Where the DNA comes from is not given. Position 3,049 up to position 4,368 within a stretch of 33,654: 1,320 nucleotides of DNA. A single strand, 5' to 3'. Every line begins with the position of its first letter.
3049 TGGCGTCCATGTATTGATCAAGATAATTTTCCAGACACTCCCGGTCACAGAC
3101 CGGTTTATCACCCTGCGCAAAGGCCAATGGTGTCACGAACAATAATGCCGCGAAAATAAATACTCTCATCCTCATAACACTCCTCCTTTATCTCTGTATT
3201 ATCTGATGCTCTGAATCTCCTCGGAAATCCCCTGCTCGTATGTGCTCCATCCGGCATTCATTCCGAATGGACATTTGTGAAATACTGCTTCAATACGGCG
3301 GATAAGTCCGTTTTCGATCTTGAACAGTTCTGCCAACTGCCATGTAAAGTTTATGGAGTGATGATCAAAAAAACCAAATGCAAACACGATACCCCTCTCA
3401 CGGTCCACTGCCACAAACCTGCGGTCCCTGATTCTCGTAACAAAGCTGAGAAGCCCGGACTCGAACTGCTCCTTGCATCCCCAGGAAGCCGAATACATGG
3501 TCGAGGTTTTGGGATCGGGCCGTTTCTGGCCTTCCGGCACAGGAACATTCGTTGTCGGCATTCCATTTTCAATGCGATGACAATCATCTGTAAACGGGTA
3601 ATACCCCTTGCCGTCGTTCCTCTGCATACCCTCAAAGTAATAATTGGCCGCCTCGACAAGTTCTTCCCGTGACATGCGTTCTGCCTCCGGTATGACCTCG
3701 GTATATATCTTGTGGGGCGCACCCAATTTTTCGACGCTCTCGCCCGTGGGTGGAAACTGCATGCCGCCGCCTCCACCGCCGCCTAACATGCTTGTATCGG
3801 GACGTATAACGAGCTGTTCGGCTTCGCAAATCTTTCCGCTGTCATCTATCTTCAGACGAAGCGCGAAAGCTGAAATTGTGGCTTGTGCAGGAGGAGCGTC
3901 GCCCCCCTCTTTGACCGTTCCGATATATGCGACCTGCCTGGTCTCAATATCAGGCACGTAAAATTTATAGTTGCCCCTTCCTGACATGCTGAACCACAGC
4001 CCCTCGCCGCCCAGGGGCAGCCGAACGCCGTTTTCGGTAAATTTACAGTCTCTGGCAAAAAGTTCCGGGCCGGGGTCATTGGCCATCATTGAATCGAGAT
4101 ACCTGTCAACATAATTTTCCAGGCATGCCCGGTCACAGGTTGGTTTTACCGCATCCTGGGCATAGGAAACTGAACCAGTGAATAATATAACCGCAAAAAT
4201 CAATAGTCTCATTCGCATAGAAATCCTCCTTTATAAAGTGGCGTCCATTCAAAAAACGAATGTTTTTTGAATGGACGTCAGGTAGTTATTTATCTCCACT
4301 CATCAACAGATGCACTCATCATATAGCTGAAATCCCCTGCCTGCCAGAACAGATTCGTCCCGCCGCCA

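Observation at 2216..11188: Five-gene, seven-module expansion of an unnamed exported protein family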

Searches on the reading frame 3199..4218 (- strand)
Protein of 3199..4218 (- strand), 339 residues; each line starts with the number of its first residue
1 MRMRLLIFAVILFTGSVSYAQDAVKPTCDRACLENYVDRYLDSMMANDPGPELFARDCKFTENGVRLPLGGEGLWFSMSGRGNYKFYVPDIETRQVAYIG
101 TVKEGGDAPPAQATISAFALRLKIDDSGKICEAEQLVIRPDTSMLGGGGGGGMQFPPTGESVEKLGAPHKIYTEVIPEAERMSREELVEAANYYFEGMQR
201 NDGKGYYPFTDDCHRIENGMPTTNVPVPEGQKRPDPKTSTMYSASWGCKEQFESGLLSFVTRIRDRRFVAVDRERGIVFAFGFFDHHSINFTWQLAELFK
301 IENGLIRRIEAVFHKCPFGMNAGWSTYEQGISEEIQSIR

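Call 4: search_protein_families(library=pfam, proteins=[window:3199-4218:-], max_evalue=1)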
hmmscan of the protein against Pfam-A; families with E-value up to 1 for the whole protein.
window:3199-4218:- (339 aa): 0 families

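Call 5: search_protein_families(library=ncbifam, proteins=[window:3199-4218:-], max_evalue=1)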
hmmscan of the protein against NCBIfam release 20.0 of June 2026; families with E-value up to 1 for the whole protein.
window:3199-4218:- (339 aa): 0 families

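Call 10: search_solved_structures(query=window:3199-4218:-, max_evalue=10, show_alignments=2)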
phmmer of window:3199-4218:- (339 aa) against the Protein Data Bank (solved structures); distinct sequences matched with E-value up to 10: 1.
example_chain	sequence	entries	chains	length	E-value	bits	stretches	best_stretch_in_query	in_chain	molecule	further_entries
5vo5_A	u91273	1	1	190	0.27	13.4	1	117-170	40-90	Coiled-coil and C2 domain-containing protein 1-like,GH13992p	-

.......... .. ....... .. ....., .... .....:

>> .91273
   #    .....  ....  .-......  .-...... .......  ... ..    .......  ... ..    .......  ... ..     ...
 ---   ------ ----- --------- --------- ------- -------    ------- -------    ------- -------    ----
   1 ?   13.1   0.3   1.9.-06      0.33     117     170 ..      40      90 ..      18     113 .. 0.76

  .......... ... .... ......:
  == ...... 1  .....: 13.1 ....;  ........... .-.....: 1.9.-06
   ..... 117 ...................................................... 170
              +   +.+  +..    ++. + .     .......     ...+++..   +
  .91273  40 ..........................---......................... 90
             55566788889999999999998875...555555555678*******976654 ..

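Call 11: find_homologous_proteins(query=window:3199-4218:-)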
Query window:3199-4218:- (339 aa): 5189 proteins with E <= 0.001 among 6412 candidates; the best 120 are listed.
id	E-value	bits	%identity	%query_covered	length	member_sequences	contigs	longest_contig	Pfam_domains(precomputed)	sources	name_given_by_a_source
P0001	8.3e-234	793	100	100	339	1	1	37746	PF26061.1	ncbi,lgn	-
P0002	4.4e-184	629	78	100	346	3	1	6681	PF26061.1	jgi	jgi:hypothetical protein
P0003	1.2e-181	621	77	100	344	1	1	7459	PF26061.1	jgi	-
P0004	1.7e-181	621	78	100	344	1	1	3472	PF26061.1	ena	-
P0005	7.2e-181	619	77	99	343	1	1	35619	PF26061.1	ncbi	ncbi:hypothetical protein ACFL1N_07375 [Thermodesulfobacteriota bacterium]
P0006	8.1e-180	615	78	100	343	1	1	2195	PF26061.1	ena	-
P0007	9.6e-180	615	75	100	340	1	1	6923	PF26061.1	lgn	-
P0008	3.6e-178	610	76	100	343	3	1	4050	PF26061.1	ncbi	-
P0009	3.4e-171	587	73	100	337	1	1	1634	PF26061.1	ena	-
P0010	2.7e-168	577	77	92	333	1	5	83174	PF26061.1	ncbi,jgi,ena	-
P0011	1.0e-166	572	72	100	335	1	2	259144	PF26061.1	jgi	jgi:hypothetical protein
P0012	1.2e-165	569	73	99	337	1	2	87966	PF26061.1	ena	-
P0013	8.4e-165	566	72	100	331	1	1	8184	PF26061.1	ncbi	-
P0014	9.7e-165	566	72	100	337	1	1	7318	PF26061.1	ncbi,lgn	-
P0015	1.2e-164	565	72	99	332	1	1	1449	PF26061.1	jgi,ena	-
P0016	1.2e-164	565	73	99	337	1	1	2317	PF26061.1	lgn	-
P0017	5.2e-164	563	70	100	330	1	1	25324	PF26061.1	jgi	jgi:hypothetical protein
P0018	7.4e-164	563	71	99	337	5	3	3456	PF26061.1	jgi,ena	-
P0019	8.6e-164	563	71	98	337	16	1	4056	PF26061.1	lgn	-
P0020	2.3e-163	561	74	97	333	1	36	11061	PF26061.1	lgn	-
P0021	8.5e-163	559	71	100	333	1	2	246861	PF26061.1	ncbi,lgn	-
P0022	1.2e-162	559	70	100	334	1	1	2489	PF26061.1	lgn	-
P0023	2.5e-161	555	71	100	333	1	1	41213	PF26061.1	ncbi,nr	ncbi:MAG: hypothetical protein JXA73_09555 [Acidobacteria bacterium]|nr:hypothetical protein [Acidob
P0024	4.6e-161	554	71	100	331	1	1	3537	PF26061.1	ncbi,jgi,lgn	ncbi:MAG: hypothetical protein PVG39_30175 [Desulfobacteraceae bacterium]|jgi:hypothetical protein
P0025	5.9e-161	553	68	100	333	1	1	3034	PF26061.1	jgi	-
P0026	9.2e-160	549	70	100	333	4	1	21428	PF26061.1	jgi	jgi:hypothetical protein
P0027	1.0e-159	549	68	100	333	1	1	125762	PF26061.1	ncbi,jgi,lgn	-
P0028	2.4e-159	548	73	94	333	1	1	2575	PF26061.1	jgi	jgi:hypothetical protein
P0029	9.0e-159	546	69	100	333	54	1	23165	PF26061.1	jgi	jgi:hypothetical protein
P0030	1.1e-158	546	70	100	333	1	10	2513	PF26061.1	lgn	-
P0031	1.1e-158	546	70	100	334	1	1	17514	PF26061.1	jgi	jgi:hypothetical protein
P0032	1.4e-158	546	73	92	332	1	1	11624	PF26061.1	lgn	-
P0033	1.5e-158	545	70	100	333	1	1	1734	PF26061.1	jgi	jgi:hypothetical protein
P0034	3.2e-158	544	69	100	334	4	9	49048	PF26061.1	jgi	jgi:hypothetical protein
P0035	3.2e-158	544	68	100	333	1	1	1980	PF26061.1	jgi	jgi:hypothetical protein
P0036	6.5e-158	543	68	100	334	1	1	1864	PF26061.1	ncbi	-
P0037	6.9e-158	543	72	93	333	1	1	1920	PF26061.1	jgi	jgi:hypothetical protein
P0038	1.2e-157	542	72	95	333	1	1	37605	PF26061.1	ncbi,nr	ncbi:MAG: hypothetical protein JW793_09795 [Acidobacteria bacterium]|nr:hypothetical protein [Acidob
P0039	1.7e-157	542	69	100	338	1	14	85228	PF26061.1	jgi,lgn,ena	jgi:hypothetical protein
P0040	2.7e-157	541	68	99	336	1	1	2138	PF26061.1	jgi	jgi:hypothetical protein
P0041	2.8e-157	541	69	100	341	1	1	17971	PF26061.1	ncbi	-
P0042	9.1e-157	540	68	100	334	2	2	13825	PF26061.1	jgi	jgi:hypothetical protein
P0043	1.1e-156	539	68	100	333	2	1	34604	PF26061.1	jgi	-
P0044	1.5e-156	539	69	99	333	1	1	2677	PF26061.1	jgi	jgi:hypothetical protein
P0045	2.0e-156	538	69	99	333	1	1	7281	PF26061.1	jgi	jgi:hypothetical protein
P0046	3.9e-156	537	69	100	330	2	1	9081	PF26061.1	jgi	jgi:hypothetical protein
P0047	6.1e-156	537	68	100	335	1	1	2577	PF26061.1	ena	-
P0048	8.6e-156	536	68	100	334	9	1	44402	PF26061.1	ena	-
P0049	8.8e-156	536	68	100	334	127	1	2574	PF26061.1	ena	-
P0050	1.2e-155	536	67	100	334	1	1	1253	PF26061.1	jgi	jgi:hypothetical protein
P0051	1.7e-155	535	69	99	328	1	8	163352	PF26061.1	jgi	jgi:hypothetical protein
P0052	2.0e-155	535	68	100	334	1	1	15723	PF26061.1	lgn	-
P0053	2.4e-155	535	69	100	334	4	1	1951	PF26061.1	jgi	-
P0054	2.5e-155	535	69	100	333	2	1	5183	PF26061.1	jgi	jgi:hypothetical protein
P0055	3.4e-155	534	67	100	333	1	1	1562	PF26061.1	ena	-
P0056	4.4e-155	534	68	100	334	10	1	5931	PF26061.1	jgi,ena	-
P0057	7.3e-155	533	68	99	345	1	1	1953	PF26061.1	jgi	jgi:hypothetical protein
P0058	7.7e-155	533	67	100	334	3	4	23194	PF26061.1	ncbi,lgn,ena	-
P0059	9.4e-155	533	68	100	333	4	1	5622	PF26061.1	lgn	-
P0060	1.2e-154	533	68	100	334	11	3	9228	PF26061.1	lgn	-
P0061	1.2e-154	533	69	100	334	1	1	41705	PF26061.1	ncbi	-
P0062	1.4e-154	532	68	99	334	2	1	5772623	PF26061.1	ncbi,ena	-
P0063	1.6e-154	532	67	100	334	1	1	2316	PF26061.1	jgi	jgi:hypothetical protein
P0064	1.8e-154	532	68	100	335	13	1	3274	PF26061.1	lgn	-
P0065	1.9e-154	532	67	100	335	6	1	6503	PF26061.1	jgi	jgi:hypothetical protein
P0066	2.1e-154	532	68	100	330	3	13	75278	PF26061.1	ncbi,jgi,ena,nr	ncbi:MAG: hypothetical protein GXY47_00880 [Acidobacteria bacterium]|nr:hypothetical protein [Acidob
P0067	2.8e-154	531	67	100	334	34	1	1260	PF26061.1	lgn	-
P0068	3.3e-154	531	67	100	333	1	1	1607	PF26061.1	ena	-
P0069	3.4e-154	531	67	100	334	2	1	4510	PF26061.1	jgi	jgi:hypothetical protein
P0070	5.3e-154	530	68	100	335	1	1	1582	PF26061.1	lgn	-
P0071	5.4e-154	530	68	100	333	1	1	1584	PF26061.1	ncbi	-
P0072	7.3e-154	530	65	100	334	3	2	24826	PF26061.1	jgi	jgi:hypothetical protein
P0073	9.2e-154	530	68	100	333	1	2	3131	PF26061.1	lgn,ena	-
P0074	1.4e-153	529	67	99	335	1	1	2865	PF26061.1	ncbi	-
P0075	1.6e-153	529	66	100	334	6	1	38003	PF26061.1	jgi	jgi:hypothetical protein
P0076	2.0e-153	529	69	100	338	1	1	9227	PF26061.1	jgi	jgi:hypothetical protein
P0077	2.1e-153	528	69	94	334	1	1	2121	PF26061.1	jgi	jgi:hypothetical protein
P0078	3.5e-153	528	66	100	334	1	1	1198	PF26061.1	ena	-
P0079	7.4e-153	527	66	100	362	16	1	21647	PF26061.1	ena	-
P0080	7.9e-153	527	70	92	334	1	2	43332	PF26061.1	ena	-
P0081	1.3e-152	526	69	92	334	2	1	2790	PF26061.1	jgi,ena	-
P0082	1.3e-152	526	70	100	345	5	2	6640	PF26061.1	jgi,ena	jgi:hypothetical protein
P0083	1.7e-152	526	66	100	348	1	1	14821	PF26061.1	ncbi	-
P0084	1.7e-152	525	66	100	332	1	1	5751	PF26061.1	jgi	jgi:hypothetical protein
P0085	1.7e-152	525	66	100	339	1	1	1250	PF26061.1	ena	-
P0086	1.9e-152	525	68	100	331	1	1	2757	PF26061.1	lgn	-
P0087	2.1e-152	525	69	100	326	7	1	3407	PF26061.1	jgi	jgi:hypothetical protein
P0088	2.7e-152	525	66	100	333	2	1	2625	PF26061.1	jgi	jgi:hypothetical protein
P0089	3.5e-152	524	70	99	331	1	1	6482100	PF26061.1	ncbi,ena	-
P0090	5.0e-152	524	67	99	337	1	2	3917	PF26061.1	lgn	-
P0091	5.7e-152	524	67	100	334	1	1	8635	PF26061.1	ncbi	-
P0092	7.2e-152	523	68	100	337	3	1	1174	PF26061.1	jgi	jgi:hypothetical protein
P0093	7.8e-152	523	67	100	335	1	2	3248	PF26061.1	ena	-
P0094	1.1e-151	523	67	100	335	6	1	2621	PF26061.1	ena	-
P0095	1.5e-151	522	70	100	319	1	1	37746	PF26061.1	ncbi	-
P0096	1.7e-151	522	67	100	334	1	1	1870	PF26061.1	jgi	jgi:hypothetical protein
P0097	1.7e-151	522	65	100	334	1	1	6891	PF26061.1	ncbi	-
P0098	1.8e-151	522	66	100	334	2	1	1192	PF26061.1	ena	-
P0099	2.3e-151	522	66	100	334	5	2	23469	PF26061.1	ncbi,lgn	-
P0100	2.4e-151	522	70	92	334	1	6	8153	PF26061.1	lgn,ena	-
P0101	2.7e-151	522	66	100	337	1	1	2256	PF26061.1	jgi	-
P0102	3.4e-151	521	66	100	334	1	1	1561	PF26061.1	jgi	jgi:hypothetical protein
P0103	3.6e-151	521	68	100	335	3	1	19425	PF26061.1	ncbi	-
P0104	4.7e-151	521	67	100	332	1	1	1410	PF26061.1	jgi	jgi:hypothetical protein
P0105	5.2e-151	521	66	100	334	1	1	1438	PF26061.1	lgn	-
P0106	5.5e-151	521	67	100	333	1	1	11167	PF26061.1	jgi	jgi:hypothetical protein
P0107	5.7e-151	520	68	100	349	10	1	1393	PF26061.1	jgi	jgi:hypothetical protein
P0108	5.8e-151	520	69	92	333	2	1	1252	PF26061.1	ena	-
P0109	6.6e-151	520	66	100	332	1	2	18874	PF26061.1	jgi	jgi:hypothetical protein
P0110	1.0e-150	520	66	100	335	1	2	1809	PF26061.1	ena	-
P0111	1.7e-150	519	66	100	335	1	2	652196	PF26061.1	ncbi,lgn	-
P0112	1.8e-150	519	67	100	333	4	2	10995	PF26061.1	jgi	jgi:hypothetical protein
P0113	1.9e-150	519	68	100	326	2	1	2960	PF26061.1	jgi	-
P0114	3.0e-150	518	66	99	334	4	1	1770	PF26061.1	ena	-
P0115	3.0e-150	518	66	100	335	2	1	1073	PF26061.1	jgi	jgi:hypothetical protein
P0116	3.1e-150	518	65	100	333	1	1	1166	PF26061.1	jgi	-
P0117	3.2e-150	518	65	100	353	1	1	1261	PF26061.1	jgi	jgi:hypothetical protein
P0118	4.3e-150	518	66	99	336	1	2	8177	PF26061.1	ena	-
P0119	4.5e-150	518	68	100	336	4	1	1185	PF26061.1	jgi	-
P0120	6.2e-150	517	66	100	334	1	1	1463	PF26061.1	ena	-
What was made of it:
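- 3199..4218 (-): P2: a single DUF8021 module (339 aa) with a type-I signal peptide (SYA|Q) and a Gly7 inter-domain linker. This is the protein that was modelled. P0001 is 100% identical and annotated PF26061 (call 11).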

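Call 13: list_cluster_members(proteins=[P0001, P0062, P0089, P0111])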
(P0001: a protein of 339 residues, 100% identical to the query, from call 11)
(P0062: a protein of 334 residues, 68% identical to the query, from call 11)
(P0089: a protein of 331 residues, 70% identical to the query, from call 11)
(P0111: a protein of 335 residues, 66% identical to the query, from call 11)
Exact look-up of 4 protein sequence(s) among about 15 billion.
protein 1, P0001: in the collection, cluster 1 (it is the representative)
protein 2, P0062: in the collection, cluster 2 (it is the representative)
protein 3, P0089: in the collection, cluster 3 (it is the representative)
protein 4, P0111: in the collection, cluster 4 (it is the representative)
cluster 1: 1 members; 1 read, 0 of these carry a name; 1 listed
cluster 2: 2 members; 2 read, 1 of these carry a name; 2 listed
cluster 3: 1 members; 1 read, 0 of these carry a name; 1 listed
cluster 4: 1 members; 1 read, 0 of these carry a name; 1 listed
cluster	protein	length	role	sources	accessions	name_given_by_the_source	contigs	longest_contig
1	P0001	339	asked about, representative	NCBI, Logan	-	-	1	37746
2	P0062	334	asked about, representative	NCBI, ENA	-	-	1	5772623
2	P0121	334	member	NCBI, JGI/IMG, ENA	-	hypothetical protein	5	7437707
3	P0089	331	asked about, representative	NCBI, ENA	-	-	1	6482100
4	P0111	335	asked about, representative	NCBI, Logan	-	-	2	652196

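Call 18: find_encoding_contigs(protein=P0062, flank=10000, max_places=4)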
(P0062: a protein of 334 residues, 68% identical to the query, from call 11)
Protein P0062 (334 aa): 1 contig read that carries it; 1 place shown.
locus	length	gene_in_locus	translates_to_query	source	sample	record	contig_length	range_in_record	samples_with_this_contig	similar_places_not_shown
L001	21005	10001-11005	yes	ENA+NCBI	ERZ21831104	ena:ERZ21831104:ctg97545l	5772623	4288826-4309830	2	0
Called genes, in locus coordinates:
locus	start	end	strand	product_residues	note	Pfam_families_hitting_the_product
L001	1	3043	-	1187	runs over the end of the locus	PF00672:HAMP, PF00989:PAS, PF13188:PAS_8, PF13426:PAS_9, PF00512:HisKA, PF02518:HATPase_c, PF00072:Response_reg, PF01627:Hpt, +1 more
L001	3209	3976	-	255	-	PF02596:DUF169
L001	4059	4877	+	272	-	PF00376:MerR, PF13411:MerR_1, PF09278:MerR-DNA-bind, PF07739:TipAS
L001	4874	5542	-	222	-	-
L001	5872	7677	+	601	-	PF10703:MoaF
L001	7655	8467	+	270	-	PF13577:SnoaL_4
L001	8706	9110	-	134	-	-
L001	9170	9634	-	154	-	PF01047:MarR, PF12802:MarR_2, PF13463:HTH_27 (weak)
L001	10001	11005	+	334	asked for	PF26061:DUF8021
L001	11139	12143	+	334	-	PF26061:DUF8021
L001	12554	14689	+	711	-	PF02743:dCache_1, PF00989:PAS, PF08448:PAS_4, PF13426:PAS_9, PF00512:HisKA, PF02518:HATPase_c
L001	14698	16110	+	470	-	PF00072:Response_reg, PF00158:Sigma54_activat, PF13191:AAA_16 (weak), PF14532:Sigma54_activ_2, PF00004:AAA (weak), PF07724:AAA_2 (weak), PF07728:AAA_5, PF25601:AAA_lid_14, +1 more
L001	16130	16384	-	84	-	-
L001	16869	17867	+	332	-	PF01699:Na_Ca_ex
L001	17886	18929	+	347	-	PF01925:TauE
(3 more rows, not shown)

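Call 20: find_encoding_contigs(protein=P0001, flank=10000, max_places=3)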
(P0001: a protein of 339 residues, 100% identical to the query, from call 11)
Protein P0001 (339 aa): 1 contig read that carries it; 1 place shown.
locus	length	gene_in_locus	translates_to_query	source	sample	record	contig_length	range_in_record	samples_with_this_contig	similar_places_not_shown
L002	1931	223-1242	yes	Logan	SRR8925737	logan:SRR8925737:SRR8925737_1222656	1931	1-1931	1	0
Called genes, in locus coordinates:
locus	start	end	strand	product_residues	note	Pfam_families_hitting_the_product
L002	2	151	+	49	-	?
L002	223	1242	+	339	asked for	PF26061:DUF8021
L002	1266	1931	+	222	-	?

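Call 27: find_related_loci(query=A2, collection=genome_contigs, flank=10000)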
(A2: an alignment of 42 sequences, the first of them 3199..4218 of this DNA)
Query A2 (339 aa) in genome_contigs; peptide patterns used: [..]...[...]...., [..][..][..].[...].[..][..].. (x = any residue, [..] = any of these).
597 stretches matched a pattern (row limit reached: there are more); 371 encode a relative of the query (tblastn E <= 1e-3); the best 80 are kept; 80 distinct loci.
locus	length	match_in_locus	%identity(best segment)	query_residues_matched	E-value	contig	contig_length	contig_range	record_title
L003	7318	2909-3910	72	2-339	5e-168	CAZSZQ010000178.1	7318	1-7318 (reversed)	MAG TPA_asm: uncultured Desulfatiglans sp. isolate SRP192927_co7_235 genome assembly, contig: NODE_22664_length_7318_cov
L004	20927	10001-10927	77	27-339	4e-165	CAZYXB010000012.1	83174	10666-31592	MAG TPA_asm: uncultured Acidobacteriota bacterium isolate SRP192927_co6_641 genome assembly, contig: NODE_268_length_831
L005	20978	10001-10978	71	6-339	1e-164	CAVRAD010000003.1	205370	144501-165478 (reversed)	MAG: uncultured Acidobacteriota bacterium isolate MFD00032.bin.2.131 genome assembly, contig: contig_11393, whole genome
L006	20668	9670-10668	70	1-339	6e-165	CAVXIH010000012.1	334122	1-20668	MAG: uncultured Acidobacteriota bacterium isolate MFD02979.bin.2.93 genome assembly, contig: contig_57105, whole genome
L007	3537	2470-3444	71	1-339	4e-172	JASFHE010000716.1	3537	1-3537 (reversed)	MAG: Desulfobacteraceae bacterium isolate D0608M12metaG_Bin_560 D0608M12metaG_FD_scaffold_3781_c1, whole genome shotgun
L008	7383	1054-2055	67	1-339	2e-160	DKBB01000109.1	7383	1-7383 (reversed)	MAG TPA_asm: Acidobacteria bacterium UBA6911 UBA6911_contig_32464, whole genome shotgun sequence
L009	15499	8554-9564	69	1-339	2e-159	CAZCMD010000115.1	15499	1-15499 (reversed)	MAG TPA_asm: uncultured Desulfatiglans sp. isolate SRP192927_co6_207 genome assembly, contig: NODE_8899_length_15499_cov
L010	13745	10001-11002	67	1-339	6e-159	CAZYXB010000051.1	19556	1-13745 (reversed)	MAG TPA_asm: uncultured Acidobacteriota bacterium isolate SRP192927_co6_641 genome assembly, contig: NODE_6072_length_19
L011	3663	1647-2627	68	1-339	1e-163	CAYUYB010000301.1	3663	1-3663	MAG TPA_asm: uncultured Desulfobacteraceae bacterium isolate binchicken_co116_2 genome assembly, contig: NODE_33977_leng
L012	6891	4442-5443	65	1-339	2e-157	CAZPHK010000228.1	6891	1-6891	MAG TPA_asm: uncultured Acidobacteriota bacterium isolate binchicken_co129_133 genome assembly, contig: NODE_37235_lengt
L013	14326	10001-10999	66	1-339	2e-156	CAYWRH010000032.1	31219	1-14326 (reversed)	MAG TPA_asm: uncultured Desulfatiglans sp. isolate SRP167436_co1_198 genome assembly, contig: NODE_2068_length_31219_cov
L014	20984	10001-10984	68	3-339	9e-155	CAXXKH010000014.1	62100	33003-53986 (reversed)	MAG: Desulfobacterales bacterium isolate 9e8c302b-4ccc-47c5-97cd-91c71c085a60 genome assembly, contig: contig_14, whole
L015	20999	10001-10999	68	1-338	2e-154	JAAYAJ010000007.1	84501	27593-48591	MAG: Acidobacteria bacterium isolate AS06rmzACSIP_118 33458_AS06, whole genome shotgun sequence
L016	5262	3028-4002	68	5-338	1e-155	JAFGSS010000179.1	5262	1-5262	MAG: Acidobacteria bacterium isolate Zod_Metabat.919 k87_6927710, whole genome shotgun sequence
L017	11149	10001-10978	68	1-339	3e-153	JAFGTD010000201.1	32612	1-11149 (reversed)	MAG: Acidobacteria bacterium isolate Zod_Metabat.95 k87_8690350, whole genome shotgun sequence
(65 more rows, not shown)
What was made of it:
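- Genomes carry many DUF8021 loci, for example at least 5 in one Desulfatiglans MAG (call 27), which is far more than expected for dedicated subunits.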

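Call 28: predict_structure(alignment_id=A2)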
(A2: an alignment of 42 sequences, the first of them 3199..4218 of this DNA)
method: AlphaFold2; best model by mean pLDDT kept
length: 339 residues; sequences in the alignment: 42
mean_pLDDT: 84.8   pTM: 0.83
mean pLDDT of the five models: 84.8, 84.3, 83.4, 82.4, 82.0
residues with pLDDT >= 90: 223; 70-90: 52; 50-70: 33; < 50: 31
segments of 3 or more residues with pLDDT < 50: 14-24, 143-153, 326-330
pLDDT, mean of each block of 10 residues (from residue 1): 57 48 62 98 95 94 90 92 97 96 74 88 95 94 37 69 95 96 95 91 84 94 94 93 93 89 90 97 91 95 96 90 57 52
secondary structure, 60 per line:
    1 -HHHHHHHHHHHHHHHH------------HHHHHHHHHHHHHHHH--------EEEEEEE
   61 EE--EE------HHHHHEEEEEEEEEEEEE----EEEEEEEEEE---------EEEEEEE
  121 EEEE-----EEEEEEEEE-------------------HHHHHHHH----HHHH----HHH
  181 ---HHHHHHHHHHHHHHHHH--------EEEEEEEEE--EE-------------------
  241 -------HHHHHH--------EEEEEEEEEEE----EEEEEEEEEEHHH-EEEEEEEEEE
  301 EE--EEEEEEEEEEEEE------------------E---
elements in order: H2-17 H30-45 E54-62 H73-77 E78-90 E95-104 E114-124 E130-138 H158-165 H170-173 H184-200 E209-217 H248-253 E262-272 E277-286 E291-302 E305-317
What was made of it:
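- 3199..4218 (-): AF2 pLDDT 84.8 with two cone domains at about residues 28-140 and 158-318 (call 28).
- On NTF2-like / SnoaL-like fold superfamily: In the AF2 model (pLDDT 84.8) each half has a long helix followed by 4-5 strands (call 28).
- The AF2 model of P2 has pLDDT 84.8 (call 28).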
